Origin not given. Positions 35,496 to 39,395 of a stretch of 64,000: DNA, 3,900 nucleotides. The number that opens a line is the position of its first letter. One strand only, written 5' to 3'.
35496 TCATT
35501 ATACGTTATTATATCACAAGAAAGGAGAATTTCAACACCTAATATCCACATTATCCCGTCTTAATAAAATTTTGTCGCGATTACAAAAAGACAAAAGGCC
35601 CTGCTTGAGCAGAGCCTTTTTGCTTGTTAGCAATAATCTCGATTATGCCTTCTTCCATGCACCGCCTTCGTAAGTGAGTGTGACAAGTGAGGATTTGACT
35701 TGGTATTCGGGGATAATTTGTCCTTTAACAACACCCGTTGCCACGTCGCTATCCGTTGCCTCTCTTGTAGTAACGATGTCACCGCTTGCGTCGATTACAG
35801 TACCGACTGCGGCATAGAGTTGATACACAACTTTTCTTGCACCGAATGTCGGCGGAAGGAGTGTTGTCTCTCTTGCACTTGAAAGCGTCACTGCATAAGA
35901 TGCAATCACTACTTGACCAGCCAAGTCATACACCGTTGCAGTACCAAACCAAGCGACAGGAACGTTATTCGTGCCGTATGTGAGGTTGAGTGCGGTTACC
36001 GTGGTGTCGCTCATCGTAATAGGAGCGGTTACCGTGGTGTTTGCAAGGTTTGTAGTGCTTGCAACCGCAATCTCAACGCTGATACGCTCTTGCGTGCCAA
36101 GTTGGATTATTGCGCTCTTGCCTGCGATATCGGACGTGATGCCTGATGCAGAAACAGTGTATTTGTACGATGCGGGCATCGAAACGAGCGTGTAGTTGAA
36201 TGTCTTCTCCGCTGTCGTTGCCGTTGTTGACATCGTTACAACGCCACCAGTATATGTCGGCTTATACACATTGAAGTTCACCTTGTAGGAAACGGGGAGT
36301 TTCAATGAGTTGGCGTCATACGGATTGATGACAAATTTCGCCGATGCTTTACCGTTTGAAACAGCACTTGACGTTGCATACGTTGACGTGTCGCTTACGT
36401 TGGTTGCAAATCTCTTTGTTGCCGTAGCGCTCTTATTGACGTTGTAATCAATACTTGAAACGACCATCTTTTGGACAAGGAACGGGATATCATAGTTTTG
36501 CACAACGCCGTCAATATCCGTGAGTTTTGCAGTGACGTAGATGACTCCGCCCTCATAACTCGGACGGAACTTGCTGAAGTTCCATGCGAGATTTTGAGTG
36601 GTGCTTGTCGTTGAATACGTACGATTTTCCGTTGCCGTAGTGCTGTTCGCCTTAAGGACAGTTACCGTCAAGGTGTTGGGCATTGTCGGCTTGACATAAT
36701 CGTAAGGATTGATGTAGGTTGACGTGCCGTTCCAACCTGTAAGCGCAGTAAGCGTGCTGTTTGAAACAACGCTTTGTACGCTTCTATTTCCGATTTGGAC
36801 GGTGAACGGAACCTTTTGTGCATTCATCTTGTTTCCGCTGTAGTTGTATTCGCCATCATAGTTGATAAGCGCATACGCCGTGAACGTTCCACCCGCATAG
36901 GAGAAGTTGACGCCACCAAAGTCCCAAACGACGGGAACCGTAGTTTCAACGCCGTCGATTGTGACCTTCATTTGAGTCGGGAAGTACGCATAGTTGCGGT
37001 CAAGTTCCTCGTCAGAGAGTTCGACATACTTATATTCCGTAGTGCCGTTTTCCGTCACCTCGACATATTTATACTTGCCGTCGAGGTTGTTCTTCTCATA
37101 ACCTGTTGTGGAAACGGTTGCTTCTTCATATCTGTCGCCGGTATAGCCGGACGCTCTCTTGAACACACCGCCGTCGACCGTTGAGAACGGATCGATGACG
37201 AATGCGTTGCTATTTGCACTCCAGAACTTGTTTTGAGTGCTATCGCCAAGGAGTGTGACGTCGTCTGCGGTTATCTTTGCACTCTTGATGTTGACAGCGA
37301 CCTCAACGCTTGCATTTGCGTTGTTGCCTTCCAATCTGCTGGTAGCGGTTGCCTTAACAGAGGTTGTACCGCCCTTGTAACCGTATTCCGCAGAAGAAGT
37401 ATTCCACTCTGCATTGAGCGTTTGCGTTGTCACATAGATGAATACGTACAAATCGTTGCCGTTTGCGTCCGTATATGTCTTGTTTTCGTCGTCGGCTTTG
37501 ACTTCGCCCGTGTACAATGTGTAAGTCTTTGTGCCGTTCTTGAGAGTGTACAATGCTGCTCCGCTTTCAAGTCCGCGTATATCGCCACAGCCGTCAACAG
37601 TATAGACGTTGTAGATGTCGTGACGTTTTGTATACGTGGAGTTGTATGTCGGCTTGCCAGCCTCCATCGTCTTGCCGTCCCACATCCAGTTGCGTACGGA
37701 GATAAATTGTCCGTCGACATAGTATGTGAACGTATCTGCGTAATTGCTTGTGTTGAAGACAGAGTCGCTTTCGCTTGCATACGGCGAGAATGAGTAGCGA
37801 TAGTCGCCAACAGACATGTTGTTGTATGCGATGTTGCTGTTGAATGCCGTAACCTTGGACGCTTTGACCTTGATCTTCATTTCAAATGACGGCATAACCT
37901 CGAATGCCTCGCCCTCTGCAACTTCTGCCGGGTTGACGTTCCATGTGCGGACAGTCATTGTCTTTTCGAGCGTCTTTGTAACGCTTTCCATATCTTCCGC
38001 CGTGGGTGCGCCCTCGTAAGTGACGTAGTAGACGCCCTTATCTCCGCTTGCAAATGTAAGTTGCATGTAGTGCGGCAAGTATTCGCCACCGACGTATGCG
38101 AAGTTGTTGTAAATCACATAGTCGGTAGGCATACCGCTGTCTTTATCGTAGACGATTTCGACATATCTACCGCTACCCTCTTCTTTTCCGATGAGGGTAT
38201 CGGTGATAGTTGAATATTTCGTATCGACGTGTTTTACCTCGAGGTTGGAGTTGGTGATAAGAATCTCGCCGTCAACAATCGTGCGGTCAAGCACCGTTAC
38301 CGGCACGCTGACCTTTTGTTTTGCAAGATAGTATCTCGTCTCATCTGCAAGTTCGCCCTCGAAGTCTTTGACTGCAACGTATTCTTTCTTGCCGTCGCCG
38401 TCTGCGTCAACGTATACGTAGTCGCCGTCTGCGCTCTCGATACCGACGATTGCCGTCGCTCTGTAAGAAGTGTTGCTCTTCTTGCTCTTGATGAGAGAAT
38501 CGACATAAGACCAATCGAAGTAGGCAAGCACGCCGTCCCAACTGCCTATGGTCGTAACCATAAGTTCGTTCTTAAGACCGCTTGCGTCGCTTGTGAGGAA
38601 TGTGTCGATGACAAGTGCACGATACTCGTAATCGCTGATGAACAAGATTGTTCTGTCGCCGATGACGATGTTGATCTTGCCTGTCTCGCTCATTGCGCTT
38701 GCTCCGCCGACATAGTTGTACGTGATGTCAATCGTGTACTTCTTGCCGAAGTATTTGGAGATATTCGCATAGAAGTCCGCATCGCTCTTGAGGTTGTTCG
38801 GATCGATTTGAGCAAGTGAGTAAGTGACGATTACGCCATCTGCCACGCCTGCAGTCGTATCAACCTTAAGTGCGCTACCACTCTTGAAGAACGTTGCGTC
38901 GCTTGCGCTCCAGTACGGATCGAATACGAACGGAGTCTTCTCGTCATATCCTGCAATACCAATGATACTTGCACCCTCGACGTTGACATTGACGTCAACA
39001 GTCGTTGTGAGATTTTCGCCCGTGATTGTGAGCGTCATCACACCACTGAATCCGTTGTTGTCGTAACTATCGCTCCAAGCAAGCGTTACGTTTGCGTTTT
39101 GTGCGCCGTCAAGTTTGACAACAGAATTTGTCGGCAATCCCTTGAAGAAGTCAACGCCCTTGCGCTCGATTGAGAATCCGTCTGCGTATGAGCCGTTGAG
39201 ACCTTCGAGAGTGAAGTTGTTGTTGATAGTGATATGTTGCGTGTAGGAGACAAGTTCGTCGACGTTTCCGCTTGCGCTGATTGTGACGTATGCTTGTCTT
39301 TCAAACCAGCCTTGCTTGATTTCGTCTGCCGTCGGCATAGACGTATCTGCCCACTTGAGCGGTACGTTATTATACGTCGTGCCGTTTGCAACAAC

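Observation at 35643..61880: Single 26.2-kb ORF encoding an 8,745-aa N-terminally lipidated protein with no recognisable enzymatic or anchoring domain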

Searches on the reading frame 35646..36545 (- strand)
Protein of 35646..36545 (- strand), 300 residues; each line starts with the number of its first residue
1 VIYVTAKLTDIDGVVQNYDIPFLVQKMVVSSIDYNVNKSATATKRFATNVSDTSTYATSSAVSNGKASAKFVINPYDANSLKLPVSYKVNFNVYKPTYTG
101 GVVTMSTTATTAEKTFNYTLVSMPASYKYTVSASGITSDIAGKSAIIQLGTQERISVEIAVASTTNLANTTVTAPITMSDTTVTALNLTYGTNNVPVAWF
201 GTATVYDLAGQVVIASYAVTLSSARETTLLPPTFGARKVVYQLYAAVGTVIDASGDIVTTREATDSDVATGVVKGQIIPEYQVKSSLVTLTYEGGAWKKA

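Call 67: search_protein_families(library=pfam, proteins=[window:35646-36545:-], max_evalue=10)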
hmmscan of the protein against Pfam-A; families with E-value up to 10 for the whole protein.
window:35646-36545:- (300 aa): 3 families
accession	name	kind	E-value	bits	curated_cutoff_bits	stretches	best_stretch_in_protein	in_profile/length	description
PF24579.1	PDDEXK_14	-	0.028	15.1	25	1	55-119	5-69/140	Phage putative PDDEXK endonuclease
PF16303.10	DUF4945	-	0.42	11.1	28.4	1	80-139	44-97/115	Domain of unknown function (DUF4945)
PF25729.1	crAss_MUZ_C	-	1.4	9.9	27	1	24-94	8-76/83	Crassvirus muzzle protein C-terminal domain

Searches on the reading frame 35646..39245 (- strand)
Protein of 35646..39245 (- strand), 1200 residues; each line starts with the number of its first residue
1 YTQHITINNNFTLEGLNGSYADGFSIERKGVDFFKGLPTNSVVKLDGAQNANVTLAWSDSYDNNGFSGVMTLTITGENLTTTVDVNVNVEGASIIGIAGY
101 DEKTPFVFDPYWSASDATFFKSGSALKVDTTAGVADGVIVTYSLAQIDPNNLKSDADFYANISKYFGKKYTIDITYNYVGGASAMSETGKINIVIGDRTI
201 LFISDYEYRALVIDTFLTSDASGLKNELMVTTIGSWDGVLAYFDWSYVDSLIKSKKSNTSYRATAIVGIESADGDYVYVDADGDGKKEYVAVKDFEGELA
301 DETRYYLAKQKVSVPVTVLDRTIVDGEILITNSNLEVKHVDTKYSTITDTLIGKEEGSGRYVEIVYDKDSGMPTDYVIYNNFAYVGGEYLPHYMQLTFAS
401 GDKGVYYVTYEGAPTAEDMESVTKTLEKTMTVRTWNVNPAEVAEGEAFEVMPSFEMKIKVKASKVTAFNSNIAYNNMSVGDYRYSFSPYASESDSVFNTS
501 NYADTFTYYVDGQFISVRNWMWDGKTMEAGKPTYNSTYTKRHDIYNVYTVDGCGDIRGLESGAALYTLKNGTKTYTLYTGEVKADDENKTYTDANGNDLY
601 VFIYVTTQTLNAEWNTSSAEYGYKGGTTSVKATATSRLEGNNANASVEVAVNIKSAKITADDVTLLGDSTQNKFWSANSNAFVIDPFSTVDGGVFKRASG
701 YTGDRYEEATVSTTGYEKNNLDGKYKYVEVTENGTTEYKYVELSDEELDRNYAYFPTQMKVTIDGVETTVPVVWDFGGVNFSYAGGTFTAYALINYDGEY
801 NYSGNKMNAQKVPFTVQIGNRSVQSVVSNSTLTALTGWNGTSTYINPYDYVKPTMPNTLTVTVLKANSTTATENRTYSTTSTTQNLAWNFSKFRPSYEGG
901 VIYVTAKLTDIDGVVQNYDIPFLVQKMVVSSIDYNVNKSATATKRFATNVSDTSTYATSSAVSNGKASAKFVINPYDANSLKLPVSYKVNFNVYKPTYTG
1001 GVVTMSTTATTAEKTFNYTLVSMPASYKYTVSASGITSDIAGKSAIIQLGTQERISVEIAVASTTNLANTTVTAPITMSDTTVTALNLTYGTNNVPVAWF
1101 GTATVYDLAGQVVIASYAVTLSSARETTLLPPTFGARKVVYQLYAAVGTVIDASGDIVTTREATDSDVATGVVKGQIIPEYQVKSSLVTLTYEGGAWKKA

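Call 62: find_homologous_proteins(query=window:35646-39245:-, max_evalue=0.001)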
Query window:35646-39245:- (1200 aa): 2 proteins with E <= 0.001 among 8000 candidates.
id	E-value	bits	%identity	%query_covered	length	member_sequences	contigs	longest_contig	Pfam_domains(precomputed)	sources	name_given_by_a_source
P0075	1.6e-274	932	44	99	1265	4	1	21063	-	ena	-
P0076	2.0e-156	541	46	51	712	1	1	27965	PF07532.18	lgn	-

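Call 63: search_protein_families(library=pfam, proteins=[P0075, P0076], max_evalue=1)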
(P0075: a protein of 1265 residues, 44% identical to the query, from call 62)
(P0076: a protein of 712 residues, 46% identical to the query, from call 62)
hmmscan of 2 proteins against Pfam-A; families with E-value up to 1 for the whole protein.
P0075 (1265 aa): 1 family
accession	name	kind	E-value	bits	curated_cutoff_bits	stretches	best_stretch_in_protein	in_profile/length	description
PF07532.17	Big_4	-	8.9e-05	22.4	22.1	1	808-853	11-56/59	Bacterial Ig-like domain (group 4)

P0076 (712 aa): 2 families
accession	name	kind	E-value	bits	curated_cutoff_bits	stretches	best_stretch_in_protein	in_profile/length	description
PF07532.17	Big_4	-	1.6e-05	24.8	22.1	1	514-558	12-56/59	Bacterial Ig-like domain (group 4)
PF23664.1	Ig_Pom152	-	0.32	11.8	27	1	231-266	51-86/106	Nucleoporin pom152-like, immunoglobulin-like domain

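Call 81: find_encoding_contigs(protein=P0075, flank=10000, max_places=2)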
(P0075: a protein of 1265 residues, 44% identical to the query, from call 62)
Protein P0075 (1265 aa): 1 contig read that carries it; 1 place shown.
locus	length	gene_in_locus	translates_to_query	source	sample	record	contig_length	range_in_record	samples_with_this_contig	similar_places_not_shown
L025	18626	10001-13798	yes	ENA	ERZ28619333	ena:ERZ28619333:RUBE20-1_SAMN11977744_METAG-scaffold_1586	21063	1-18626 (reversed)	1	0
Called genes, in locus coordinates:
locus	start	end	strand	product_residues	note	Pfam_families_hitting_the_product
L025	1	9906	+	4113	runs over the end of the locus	?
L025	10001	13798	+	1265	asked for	-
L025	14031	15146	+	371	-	PF13421:Band_7_1, PF01145:Band_7, PF17032:Zn_ribbon_15 (faint), PF13240:Zn_Ribbon_1, PF13248:Zn_ribbon_3 (weak), PF12773:DZR, PF13240:Zn_Ribbon_1, PF13248:Zn_ribbon_3, +2 more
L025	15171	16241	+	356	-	PF01155:HypA (faint), PF08271:Zn_Ribbon_TF (faint), PF18319:Zn_ribbon_PriA (faint)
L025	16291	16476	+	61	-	PF08984:DUF1858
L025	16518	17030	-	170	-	PF07670:Gate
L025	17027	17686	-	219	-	-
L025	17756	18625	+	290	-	?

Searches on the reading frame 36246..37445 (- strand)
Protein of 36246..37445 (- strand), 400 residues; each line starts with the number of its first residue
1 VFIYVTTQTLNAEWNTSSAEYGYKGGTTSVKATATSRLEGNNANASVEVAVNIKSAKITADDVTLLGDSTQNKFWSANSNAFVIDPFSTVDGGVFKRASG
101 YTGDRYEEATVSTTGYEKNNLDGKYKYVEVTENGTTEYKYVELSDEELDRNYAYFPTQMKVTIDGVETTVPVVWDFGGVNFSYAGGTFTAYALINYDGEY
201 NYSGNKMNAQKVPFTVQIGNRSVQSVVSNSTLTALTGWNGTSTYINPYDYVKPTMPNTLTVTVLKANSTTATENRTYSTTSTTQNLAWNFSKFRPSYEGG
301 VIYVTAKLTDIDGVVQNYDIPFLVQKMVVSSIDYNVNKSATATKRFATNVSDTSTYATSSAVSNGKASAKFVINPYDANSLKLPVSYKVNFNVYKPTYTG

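Call 67: search_protein_families(library=pfam, proteins=[window:36246-37445:-], max_evalue=10)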
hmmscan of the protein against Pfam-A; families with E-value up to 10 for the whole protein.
window:36246-37445:- (400 aa): 1 family
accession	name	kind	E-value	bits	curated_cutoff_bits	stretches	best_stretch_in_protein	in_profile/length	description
PF12204.14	DUF3598_N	-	0.63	10.9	22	1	233-293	10-73/136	Domain of unknown function (DUF3598), N-terminal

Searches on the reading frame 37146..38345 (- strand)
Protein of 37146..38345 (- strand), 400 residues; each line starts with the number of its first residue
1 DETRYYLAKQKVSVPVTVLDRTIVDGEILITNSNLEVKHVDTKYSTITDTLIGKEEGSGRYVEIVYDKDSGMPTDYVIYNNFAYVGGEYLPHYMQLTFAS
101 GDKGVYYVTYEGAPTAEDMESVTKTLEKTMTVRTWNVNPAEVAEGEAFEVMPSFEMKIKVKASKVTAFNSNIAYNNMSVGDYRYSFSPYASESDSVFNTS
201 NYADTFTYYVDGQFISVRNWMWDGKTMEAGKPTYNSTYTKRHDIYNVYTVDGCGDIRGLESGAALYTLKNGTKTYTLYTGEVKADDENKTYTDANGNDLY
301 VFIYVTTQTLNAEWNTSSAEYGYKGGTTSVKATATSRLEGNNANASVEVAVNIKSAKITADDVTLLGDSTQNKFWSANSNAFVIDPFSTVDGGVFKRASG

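Call 67: search_protein_families(library=pfam, proteins=[window:37146-38345:-], max_evalue=10)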
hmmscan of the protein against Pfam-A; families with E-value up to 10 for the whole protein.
window:37146-38345:- (400 aa): 3 families
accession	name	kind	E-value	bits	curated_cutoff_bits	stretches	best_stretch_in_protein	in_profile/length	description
PF16850.11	Inhibitor_I66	-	0.053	13.9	27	1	100-148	50-98/146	Peptidase inhibitor I66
PF17117.11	DUF5104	-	0.72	10.8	27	1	201-242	31-68/107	Domain of unknown function (DUF5104)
PF00508.23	PPV_E2_N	-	2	8.2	27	1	58-113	113-166/200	E2 (early) protein, N terminal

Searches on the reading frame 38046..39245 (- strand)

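Call 67: search_protein_families(library=pfam, proteins=[window:38046-39245:-], max_evalue=10)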
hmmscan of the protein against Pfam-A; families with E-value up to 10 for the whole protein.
window:38046-39245:- (400 aa): 1 family
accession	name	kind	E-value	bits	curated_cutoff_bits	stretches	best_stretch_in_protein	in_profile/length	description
PF01833.30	TIG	-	0.5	10.8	20.9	1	68-92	15-40/84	IPT/TIG domain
